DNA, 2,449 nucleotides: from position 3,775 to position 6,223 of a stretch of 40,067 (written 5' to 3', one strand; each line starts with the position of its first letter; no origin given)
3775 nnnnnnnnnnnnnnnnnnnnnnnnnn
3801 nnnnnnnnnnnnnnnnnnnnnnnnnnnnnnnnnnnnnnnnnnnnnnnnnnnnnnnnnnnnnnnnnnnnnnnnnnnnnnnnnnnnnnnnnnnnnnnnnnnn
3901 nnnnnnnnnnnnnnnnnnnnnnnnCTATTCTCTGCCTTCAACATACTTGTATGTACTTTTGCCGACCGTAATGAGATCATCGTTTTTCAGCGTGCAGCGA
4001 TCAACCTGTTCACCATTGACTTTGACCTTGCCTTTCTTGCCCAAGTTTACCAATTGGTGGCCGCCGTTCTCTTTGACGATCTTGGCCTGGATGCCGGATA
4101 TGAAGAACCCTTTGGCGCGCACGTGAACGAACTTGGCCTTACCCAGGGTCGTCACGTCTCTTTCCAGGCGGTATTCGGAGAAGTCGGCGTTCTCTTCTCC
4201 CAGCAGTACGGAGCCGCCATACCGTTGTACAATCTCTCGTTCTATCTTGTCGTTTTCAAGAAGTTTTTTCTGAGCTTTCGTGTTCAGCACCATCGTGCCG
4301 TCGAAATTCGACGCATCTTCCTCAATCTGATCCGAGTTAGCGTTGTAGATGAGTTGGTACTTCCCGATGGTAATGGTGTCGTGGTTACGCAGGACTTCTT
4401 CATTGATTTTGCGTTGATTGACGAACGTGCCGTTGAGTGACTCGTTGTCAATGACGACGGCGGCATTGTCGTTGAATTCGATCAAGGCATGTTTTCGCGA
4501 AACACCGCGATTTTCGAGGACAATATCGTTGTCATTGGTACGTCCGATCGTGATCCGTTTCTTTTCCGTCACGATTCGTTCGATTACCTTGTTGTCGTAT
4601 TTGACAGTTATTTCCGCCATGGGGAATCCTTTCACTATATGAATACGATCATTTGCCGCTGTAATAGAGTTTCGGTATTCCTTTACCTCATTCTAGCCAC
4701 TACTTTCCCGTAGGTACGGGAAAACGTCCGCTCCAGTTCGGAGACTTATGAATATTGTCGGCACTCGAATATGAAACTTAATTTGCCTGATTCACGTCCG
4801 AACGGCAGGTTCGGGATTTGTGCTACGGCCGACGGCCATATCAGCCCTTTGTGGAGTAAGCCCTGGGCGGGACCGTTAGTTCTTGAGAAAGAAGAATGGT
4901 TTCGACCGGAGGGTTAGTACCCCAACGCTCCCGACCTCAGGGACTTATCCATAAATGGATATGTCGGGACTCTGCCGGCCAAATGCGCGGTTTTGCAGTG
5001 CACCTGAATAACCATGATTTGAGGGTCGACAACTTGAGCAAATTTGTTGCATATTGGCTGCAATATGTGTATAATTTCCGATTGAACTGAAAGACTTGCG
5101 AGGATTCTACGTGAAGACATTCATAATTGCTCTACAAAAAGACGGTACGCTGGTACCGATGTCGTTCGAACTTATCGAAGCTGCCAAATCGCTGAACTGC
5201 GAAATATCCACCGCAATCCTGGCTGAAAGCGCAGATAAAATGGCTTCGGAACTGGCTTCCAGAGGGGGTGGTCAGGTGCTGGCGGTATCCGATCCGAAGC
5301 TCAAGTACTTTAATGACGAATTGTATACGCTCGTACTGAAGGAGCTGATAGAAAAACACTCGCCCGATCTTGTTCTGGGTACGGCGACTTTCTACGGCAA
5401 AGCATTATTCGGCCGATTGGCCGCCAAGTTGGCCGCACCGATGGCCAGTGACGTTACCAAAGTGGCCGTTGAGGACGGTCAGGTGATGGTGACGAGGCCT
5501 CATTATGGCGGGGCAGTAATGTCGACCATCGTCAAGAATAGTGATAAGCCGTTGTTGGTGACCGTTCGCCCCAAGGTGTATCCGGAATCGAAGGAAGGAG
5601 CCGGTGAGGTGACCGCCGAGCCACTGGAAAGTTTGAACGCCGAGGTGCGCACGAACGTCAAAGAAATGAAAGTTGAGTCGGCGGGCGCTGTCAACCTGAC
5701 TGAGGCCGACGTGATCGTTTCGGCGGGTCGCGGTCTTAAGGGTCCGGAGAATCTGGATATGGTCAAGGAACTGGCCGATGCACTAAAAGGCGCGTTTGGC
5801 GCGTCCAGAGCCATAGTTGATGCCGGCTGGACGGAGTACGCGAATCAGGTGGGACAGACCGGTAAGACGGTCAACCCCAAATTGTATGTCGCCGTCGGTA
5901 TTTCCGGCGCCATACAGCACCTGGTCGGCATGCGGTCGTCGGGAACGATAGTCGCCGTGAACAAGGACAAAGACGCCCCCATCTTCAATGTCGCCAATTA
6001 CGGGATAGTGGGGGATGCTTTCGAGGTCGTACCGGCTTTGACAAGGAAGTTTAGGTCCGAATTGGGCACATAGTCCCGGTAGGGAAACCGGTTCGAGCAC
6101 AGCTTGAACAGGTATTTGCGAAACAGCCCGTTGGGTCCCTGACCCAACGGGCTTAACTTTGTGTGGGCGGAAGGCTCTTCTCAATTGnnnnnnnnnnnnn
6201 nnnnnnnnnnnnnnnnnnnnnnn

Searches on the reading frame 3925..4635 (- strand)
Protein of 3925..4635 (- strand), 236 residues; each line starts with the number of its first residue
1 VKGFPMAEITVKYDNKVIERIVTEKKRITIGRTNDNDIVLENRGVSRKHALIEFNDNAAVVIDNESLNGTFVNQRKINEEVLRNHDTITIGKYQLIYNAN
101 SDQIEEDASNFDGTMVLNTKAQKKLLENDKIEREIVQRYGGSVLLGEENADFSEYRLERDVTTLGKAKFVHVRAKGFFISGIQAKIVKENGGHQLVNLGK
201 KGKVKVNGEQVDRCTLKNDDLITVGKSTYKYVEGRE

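Call 10: search_protein_families(library=pfam, proteins=[window:3925-4635:-], max_evalue=0.00001)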
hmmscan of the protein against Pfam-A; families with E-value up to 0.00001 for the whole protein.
window:3925-4635:- (236 aa): 2 families
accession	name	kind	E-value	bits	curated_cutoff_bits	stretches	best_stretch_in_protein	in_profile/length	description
PF00498.31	FHA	-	1.1e-27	96.6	20.7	2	28-91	1-67/67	FHA domain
PF16697.10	Yop-YscD_cpl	-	1.2e-17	64.4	33.2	1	24-96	15-89/94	Inner membrane component of T3SS, cytoplasmic domain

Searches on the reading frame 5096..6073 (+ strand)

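Call 10: search_protein_families(library=pfam, proteins=[window:5096-6073:+], max_evalue=0.00001)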
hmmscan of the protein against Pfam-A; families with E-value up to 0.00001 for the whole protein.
window:5096-6073:+ (325 aa): 2 families
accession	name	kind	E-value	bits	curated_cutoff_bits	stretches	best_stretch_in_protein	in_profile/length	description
PF00766.25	ETF_alpha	-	1.8e-36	124.4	27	1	200-280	1-81/81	Electron transfer flavoprotein FAD-binding domain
PF01012.27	ETF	-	3.8e-36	125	26.7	1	9-174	2-175/181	Electron transfer flavoprotein domain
